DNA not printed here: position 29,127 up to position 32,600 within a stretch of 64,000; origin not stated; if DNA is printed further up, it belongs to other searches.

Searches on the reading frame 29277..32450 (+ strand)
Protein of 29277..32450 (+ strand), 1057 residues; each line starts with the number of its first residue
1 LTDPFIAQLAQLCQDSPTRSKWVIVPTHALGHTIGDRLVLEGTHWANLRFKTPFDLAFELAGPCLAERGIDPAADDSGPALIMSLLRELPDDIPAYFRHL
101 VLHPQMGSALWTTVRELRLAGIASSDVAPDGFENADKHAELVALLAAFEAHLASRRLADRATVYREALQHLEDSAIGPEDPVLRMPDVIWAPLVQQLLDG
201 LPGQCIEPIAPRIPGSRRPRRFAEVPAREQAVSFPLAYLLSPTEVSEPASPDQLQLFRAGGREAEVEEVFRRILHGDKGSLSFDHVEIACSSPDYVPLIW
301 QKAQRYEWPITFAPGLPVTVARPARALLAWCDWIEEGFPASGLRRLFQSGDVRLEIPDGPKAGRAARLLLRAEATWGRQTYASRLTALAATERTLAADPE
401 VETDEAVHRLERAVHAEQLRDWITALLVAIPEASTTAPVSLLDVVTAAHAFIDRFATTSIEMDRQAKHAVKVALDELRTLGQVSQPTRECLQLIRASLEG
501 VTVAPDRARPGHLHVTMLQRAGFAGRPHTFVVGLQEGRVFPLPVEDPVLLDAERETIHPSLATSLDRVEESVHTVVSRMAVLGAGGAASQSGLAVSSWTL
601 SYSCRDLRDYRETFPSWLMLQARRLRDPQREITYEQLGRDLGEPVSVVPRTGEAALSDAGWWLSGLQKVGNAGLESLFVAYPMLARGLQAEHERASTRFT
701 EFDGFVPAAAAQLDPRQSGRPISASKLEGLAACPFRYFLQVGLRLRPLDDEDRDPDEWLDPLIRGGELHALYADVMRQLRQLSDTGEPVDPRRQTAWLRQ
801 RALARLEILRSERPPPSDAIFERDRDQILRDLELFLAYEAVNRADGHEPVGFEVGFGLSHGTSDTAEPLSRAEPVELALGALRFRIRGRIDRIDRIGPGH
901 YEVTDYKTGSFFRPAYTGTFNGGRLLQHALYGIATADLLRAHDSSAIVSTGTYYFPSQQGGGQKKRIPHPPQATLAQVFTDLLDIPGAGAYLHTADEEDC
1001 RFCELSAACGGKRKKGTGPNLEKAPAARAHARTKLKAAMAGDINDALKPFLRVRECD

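Call 104: search_protein_families(library=pfam, proteins=[window:29277-32450:+], max_evalue=0.00001)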
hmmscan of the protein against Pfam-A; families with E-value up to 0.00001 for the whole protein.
window:29277-32450:+ (1057 aa): 1 family
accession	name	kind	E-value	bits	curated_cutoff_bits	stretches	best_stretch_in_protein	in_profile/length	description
PF12705.13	PDDEXK_1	-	1.3e-27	97.8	22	1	722-1009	2-246/247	PD-(D/E)XK nuclease superfamily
